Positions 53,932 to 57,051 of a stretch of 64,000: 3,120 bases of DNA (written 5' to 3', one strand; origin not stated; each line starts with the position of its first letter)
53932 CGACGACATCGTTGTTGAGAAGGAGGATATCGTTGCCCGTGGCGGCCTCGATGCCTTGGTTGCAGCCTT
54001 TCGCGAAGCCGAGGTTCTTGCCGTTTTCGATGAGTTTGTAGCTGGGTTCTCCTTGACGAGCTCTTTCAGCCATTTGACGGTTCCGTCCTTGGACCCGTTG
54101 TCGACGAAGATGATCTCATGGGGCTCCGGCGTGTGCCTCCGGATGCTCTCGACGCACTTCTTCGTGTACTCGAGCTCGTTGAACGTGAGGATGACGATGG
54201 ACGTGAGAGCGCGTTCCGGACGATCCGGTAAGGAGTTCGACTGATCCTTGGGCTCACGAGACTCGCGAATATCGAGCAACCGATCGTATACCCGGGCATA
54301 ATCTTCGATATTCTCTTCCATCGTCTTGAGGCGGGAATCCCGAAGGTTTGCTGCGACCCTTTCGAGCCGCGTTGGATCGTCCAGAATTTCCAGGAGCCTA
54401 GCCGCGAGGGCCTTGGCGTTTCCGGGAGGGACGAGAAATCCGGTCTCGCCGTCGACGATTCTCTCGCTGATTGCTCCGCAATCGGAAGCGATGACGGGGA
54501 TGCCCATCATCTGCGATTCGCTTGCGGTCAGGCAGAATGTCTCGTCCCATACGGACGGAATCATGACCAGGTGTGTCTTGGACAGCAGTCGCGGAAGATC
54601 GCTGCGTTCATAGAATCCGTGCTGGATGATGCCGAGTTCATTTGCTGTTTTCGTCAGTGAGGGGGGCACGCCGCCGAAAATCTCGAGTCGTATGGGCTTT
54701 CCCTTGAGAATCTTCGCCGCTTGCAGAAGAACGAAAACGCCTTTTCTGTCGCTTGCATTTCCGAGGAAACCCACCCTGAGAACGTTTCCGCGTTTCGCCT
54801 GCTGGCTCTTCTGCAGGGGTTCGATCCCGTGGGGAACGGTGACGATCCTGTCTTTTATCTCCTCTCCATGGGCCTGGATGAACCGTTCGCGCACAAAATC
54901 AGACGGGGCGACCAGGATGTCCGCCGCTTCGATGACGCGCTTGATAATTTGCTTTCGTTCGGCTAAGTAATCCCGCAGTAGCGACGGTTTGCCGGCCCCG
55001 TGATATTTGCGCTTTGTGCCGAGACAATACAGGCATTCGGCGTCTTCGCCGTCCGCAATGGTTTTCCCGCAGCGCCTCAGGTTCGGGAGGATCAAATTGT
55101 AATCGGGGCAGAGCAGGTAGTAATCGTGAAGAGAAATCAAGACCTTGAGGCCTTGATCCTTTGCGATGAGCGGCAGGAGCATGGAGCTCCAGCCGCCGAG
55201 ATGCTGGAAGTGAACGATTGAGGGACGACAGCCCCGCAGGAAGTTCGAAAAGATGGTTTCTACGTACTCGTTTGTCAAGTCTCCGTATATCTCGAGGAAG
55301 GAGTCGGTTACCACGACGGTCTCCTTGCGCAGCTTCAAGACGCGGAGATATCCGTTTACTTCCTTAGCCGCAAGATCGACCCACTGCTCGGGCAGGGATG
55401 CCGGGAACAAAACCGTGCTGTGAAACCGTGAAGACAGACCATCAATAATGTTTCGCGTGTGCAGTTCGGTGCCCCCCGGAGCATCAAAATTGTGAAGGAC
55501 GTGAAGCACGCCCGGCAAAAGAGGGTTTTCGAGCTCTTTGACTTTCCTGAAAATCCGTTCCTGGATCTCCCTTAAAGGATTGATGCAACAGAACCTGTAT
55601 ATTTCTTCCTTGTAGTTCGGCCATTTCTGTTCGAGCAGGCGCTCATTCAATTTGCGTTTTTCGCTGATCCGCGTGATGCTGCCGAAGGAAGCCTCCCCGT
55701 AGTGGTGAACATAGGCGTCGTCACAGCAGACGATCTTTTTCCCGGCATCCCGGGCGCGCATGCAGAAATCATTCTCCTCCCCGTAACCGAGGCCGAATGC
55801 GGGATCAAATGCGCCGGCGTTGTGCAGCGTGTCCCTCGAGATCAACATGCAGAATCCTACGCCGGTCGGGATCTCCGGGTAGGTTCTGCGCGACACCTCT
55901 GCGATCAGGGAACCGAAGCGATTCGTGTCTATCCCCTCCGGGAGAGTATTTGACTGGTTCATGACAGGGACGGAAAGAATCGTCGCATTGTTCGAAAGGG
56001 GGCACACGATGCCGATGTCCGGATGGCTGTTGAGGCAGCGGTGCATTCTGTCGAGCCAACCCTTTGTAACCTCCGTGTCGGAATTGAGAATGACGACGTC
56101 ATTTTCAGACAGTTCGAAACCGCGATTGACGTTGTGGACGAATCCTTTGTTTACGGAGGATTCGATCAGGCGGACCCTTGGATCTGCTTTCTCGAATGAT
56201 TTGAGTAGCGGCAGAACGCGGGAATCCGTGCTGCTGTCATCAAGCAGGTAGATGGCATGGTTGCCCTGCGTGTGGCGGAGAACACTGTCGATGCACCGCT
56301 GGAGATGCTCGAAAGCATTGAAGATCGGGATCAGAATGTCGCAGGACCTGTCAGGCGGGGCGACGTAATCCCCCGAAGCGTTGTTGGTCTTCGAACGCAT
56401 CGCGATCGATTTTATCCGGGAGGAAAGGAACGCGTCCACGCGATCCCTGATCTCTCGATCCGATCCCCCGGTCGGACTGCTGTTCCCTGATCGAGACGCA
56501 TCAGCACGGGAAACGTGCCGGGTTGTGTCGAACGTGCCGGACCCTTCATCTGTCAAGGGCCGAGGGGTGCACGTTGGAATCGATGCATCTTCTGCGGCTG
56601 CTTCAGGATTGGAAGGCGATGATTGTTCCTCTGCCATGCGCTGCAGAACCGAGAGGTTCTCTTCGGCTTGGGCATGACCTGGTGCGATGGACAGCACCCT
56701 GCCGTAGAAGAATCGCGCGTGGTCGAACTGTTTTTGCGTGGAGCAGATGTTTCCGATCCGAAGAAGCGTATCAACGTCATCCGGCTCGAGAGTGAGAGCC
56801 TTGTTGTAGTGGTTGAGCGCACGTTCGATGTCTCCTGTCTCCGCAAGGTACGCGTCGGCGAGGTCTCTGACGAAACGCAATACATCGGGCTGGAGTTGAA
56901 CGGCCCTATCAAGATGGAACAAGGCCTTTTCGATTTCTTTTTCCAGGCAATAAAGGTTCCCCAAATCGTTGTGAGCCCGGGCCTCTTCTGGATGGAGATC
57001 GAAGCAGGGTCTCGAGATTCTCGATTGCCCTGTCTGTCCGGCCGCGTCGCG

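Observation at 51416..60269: Radical-SAM gene plus a possibly single ~7.6 kb multi-glycosyltransferase/TPR reading frame, convergent on the flagellin-flbT-flaF genes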

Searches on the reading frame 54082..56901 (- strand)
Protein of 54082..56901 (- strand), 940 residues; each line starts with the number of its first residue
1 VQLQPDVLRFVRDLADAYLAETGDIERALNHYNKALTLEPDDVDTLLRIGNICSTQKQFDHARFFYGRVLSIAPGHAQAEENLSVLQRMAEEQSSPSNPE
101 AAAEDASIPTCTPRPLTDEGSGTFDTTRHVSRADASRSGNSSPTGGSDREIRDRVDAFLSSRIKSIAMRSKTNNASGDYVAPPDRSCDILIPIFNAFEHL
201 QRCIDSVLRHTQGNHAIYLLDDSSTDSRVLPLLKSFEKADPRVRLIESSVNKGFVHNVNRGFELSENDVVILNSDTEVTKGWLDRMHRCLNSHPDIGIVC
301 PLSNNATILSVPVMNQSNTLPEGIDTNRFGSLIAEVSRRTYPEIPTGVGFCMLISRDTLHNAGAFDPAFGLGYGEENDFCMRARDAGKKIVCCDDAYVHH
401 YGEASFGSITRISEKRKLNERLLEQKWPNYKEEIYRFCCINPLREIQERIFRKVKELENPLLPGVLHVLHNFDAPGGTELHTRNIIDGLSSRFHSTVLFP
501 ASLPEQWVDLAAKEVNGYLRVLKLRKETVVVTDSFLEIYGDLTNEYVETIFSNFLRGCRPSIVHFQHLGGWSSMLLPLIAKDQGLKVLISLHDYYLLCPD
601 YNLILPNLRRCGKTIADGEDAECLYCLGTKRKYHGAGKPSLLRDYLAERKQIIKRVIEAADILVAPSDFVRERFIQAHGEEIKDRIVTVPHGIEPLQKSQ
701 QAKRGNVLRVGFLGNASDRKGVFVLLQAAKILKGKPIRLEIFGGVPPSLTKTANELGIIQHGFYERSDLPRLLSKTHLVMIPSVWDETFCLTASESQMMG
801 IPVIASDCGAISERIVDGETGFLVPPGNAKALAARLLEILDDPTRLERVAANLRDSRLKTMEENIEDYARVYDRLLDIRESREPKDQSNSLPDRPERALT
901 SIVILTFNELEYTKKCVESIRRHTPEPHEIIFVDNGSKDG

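Call 10: find_related_loci(query=window:54082-56901:-, collection=genome_contigs, flank=10000)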
Query window:54082-56901:- (940 aa) in genome_contigs; peptide patterns used: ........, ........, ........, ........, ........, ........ (x = any residue, [..] = any of these).
599 stretches matched a pattern (row limit reached: there are more); 571 encode a relative of the query (tblastn E <= 1e-3); the best 80 are kept; 80 distinct loci.
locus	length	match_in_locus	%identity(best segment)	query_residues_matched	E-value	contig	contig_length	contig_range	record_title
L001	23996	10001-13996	50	132-879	0e+0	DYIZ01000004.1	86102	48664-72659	MAG TPA_asm: Candidatus Aquidulcis sp. isolate FI88_58_10 Afr_mines_FI88_143_length_86102_cov_4_377457, whole genome sho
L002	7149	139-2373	29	119-939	1e-100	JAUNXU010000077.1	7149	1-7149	MAG: Methanobacteriaceae archaeon isolate S3R_St_10 NODE_6567_length_7149_cov_9.572878, whole genome shotgun sequence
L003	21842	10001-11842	35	188-824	4e-99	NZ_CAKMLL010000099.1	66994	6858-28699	Candidatus Nitrotoga sp. BS, whole genome shotgun sequence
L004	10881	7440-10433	31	156-878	7e-98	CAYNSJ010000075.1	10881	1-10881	MAG TPA_asm: uncultured Methanobacteriaceae archaeon isolate SRP329715_co1_343 genome assembly, contig: NODE_9290_length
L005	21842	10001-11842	34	188-824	7e-96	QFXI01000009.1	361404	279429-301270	MAG: Candidatus Nitrotoga sp. LAW Ga0182497_109, whole genome shotgun sequence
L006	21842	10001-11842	34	188-824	9e-96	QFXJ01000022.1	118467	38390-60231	MAG: Candidatus Nitrotoga sp. CP45 Ga0182495_122, whole genome shotgun sequence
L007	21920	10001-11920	34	158-824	9e-96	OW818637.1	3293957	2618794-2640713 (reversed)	metagenome genome assembly, chromosome: 1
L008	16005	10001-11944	34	150-824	2e-95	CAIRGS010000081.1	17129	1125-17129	MAG: uncultured Nitrosomonadales bacterium isolate Loclat_bin-08429 genome assembly, contig: bin-08429:081/297, whole ge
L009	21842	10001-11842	34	188-824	2e-94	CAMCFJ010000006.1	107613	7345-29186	MAG: Candidatus Nitrotoga sp. CP45 isolate MiH-22jul19-114 genome assembly, contig: MiH-22jul19-C219, whole genome shotg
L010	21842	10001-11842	33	188-824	2e-94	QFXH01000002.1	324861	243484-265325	MAG: Candidatus Nitrotoga sp. MKT Ga0182805_102, whole genome shotgun sequence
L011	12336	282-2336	32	181-884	2e-93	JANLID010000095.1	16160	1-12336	MAG: Gallionella sp. isolate S40-6 k99_469567, whole genome shotgun sequence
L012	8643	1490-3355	34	180-824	6e-93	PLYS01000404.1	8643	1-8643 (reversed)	MAG: Betaproteobacteria bacterium isolate palsa_1004 73.20120700_P3D.248_contig_1003324, whole genome shotgun sequence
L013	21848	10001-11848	33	186-824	7e-93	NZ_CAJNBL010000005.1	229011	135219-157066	Candidatus Nitrotoga fabula isolate Candidatus Nitrotoga sp. ZN8, whole genome shotgun sequence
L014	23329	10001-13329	31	177-901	2e-92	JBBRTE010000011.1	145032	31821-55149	MAG: Thermoanaerobaculia bacterium isolate La2_metabat2.187 La2_metabat2.187_K_2188461L145032_cov_20.1567, whole genome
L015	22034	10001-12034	33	188-884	3e-92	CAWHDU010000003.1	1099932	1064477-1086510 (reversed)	MAG: uncultured beta proteobacterium isolate MFD04408.bin.1.58 genome assembly, contig: contig_26772, whole genome shotg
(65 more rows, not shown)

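Call 11: find_homologous_proteins(query=window:54082-56901:-)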
Query window:54082-56901:- (940 aa): 1780 proteins with E <= 0.001 among 8000 candidates; the best 120 are listed.
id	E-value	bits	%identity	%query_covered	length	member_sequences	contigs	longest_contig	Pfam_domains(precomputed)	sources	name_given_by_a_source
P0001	0.0e+0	2164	100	100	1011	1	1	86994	PF13414.13,PF13428.13,PF13439.13,PF00535.33,PF13692.13,PF14559.13,PF13641.13,PF00534.27,PF00515.35,PF13424.13,PF13181.13,PF07719.24,PF20706.4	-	-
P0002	0.0e+0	1091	57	91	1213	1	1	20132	PF14559.13,PF13641.13,PF00534.27,PF13414.13,PF13579.13,PF13439.13,PF00535.33,PF20706.4,PF13692.13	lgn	-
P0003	0.0e+0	1085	57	89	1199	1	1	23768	PF13431.13,PF13414.13,PF13579.13,PF13428.13,PF13439.13,PF00535.33,PF13692.13,PF14559.13,PF13641.13,PF00534.27,PF13432.13,PF20706.4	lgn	-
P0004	0.0e+0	1081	63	79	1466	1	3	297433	PF13489.13,PF13579.13,PF13439.13,PF00535.33,PF08241.19,PF13692.13,PF13847.13,PF14559.13,PF13641.13,PF00534.27,PF13649.13,PF13432.13,PF08242.19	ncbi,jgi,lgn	jgi:glycosyltransferase involved in cell wall biosynthesis/GT2 family glycosyltransferase/SAM-depend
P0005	2.9e-276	938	50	80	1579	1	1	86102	PF13641.13,PF00534.27,PF13579.13,PF13524.13,PF13439.13,PF00535.33,PF20706.4,PF13692.13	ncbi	-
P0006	1.2e-270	919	46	86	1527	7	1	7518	PF14559.13,PF13632.13,PF10111.15,PF13506.14,PF13641.13,PF00534.27,PF00515.35,PF13439.13,PF00535.33,PF07719.24,PF13692.13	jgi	jgi:GT2 family glycosyltransferase/glycosyltransferase involved in cell wall biosynthesis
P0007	2.8e-267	908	63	66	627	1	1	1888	PF13641.13,PF13579.13,PF13439.13,PF00535.33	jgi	jgi:GT2 family glycosyltransferase/glycosyltransferase involved in cell wall biosynthesis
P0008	7.7e-261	887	48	80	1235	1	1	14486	PF10111.15,PF13428.13,PF13439.13,PF00535.33,PF13692.13,PF02709.21,PF13712.13,PF14559.13,PF13632.13,PF13641.13,PF00534.27,PF00515.35,PF13432.13,PF07719.24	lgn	-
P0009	7.9e-258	877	49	83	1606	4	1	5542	PF13632.13,PF10111.15,PF13506.14,PF13641.13,PF00534.27,PF13579.13,PF13439.13,PF01531.23,PF00535.33,PF13692.13,PF02709.21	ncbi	ncbi:MAG: glycosyltransferase, partial [Verrucomicrobiota bacterium]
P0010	6.7e-242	824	51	77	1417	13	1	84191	PF00398.27,PF13489.13,PF13641.13,PF00534.27,PF13649.13,PF13579.13,PF13439.13,PF00535.33,PF08241.19,PF08242.19,PF13692.13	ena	-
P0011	1.2e-232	793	49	77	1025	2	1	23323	PF07021.19,PF13489.13,PF13632.13,PF13641.13,PF00534.27,PF13649.13,PF13439.13,PF00535.33,PF08241.19,PF08242.19,PF13692.13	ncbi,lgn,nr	ncbi:MAG: glycosyltransferase [Desulfobacteraceae bacterium]|nr:glycosyltransferase [Desulfobacterac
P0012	3.0e-232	792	69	53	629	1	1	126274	PF14559.13,PF00534.27,PF13579.13,PF00515.35,PF13432.13,PF13439.13,PF13692.13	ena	-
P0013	9.0e-224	764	49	74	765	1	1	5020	PF13641.13,PF00534.27,PF13439.13,PF00535.33,PF13692.13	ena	-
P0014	1.1e-211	724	46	79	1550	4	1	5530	PF13489.13,PF13579.13,PF13439.13,PF00535.33,PF08241.19,PF13692.13,PF07021.19,PF13847.13,PF13641.13,PF00534.27,PF13649.13,PF08242.19,PF20706.4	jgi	jgi:GT2 family glycosyltransferase/glycosyltransferase involved in cell wall biosynthesis/2-polypren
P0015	1.1e-211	724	50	74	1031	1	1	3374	PF13489.13,PF13579.13,PF13439.13,PF00535.33,PF08241.19,PF13692.13,PF07021.19,PF13847.13,PF13641.13,PF00534.27,PF13649.13,PF08242.19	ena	-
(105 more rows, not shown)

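Call 14: find_encoding_contigs(protein=P0001, flank=10000, max_places=3)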
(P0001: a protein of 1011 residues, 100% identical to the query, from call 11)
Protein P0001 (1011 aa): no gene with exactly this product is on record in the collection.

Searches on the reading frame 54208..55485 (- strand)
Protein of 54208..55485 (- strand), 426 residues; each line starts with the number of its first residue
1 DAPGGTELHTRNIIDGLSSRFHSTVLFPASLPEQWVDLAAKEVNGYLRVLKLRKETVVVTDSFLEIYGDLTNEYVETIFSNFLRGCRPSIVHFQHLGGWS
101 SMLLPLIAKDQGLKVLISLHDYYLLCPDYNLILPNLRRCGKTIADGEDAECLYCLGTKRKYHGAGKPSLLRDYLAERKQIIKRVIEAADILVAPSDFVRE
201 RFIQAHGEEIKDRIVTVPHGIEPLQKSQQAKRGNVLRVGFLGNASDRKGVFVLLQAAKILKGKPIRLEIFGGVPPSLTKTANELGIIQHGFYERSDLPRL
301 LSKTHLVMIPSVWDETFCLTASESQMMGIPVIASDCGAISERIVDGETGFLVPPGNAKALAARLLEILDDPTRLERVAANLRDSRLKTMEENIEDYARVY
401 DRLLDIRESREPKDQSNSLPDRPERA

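Call 22: search_protein_families(library=pfam, max_evalue=0.001, proteins=[window:54208-55485:-])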
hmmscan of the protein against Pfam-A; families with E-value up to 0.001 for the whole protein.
seq(426 aa): 5 families
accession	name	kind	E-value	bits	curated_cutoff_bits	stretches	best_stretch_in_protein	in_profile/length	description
PF00534.26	Glycos_transf_1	-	4.3e-28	98.4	26.4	1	226-380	6-168/172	Glycosyl transferases group 1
PF13692.12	Glyco_trans_1_4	-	3.4e-27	95.9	27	1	237-370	3-142/142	Glycosyl transferases group 1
PF13439.12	Glyco_transf_4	-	4.2e-11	43.6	28.5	1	3-222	1-167/170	Glycosyltransferase Family 4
PF20706.3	GT4-conflict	-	1.5e-06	27.9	26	1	175-383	134-370/385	Family 4 Glycosyltransferase in conflict systems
PF13579.12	Glyco_trans_4_4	-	4.3e-06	27.6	29.7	1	4-220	1-158/158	Glycosyl transferase 4-like domain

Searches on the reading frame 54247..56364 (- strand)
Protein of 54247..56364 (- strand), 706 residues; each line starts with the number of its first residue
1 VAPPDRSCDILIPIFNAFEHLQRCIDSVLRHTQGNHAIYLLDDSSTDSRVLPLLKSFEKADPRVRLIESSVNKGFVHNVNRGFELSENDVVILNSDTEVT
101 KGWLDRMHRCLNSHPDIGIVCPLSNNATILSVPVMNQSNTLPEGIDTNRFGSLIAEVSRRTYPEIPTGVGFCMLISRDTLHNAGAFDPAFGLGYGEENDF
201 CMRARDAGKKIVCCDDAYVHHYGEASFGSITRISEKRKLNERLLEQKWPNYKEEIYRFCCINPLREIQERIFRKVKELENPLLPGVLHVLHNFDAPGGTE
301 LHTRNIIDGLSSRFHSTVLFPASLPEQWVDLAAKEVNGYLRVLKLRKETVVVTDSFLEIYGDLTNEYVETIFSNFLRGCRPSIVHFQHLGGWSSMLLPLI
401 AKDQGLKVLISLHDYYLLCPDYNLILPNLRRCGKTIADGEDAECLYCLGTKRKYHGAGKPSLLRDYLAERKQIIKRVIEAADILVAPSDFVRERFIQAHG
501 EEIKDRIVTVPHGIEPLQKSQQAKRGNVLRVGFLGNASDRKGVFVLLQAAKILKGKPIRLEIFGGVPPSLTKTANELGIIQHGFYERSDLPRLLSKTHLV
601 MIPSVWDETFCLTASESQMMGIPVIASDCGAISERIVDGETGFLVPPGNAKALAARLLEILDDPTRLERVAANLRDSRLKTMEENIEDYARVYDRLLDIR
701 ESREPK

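Call 46: search_solved_structures(query=window:54247-56364:-, max_evalue=0.00001)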
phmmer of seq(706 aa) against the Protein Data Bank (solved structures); distinct sequences matched with E-value up to 0.00001: 20.
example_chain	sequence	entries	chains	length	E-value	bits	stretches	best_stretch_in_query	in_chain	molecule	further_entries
8dvz_A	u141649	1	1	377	5.9e-11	44.8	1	533-700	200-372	N, N'-diacetylbacillosaminyl-diphospho-undecaprenol alpha-1,3-N-acetylgalactosaminyltransf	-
8dvw_A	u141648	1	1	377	1.5e-10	43.4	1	533-700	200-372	N, N'-diacetylbacillosaminyl-diphospho-undecaprenol alpha-1,3-N-acetylgalactosaminyltransf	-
8dqd_A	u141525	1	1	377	1.5e-10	43.4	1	533-700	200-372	N, N'-diacetylbacillosaminyl-diphospho-undecaprenol alpha-1,3-N-acetylgalactosaminyltransf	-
5hea_A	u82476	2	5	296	2.1e-10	43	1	9-121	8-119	Putative glycosyltransferase (GalT1)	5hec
7qsg_A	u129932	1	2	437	4.7e-10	41.8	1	505-677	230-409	D-inositol 3-phosphate glycosyltransferase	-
6kih_A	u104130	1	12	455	2e-08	36.4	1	592-676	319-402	Tll1590 protein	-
4n9w_A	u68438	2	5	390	2.3e-08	36.2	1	486-665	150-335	GDP-mannose-dependent alpha-(1-2)-phosphatidylinositol mannosyltransferase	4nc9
2gej_A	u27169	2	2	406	2.6e-08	36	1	486-665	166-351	PHOSPHATIDYLINOSITOL MANNOSYLTRANSFERASE (PimA)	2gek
3c4q_A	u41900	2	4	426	6.2e-08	34.8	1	531-668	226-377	Predicted glycosyltransferases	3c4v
3c48_A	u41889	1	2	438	6.5e-08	34.7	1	531-668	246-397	Predicted glycosyltransferases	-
9v0l_A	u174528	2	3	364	8.5e-07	31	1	505-663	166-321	tetrahydrobiopterin glucosyltransferases | tetrahydrobiopterin glucosyltransferase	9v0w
5i45_A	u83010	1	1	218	1e-06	30.8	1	579-699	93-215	Glycosyl transferases group 1 family protein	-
4xso_B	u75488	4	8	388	1.1e-06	30.7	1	583-675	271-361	Alr3699 protein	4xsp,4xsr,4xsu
2z87_A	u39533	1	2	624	1.4e-06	30.3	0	9-127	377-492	Chondroitin synthase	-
2z86_A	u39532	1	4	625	1.4e-06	30.3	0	9-127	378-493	Chondroitin synthase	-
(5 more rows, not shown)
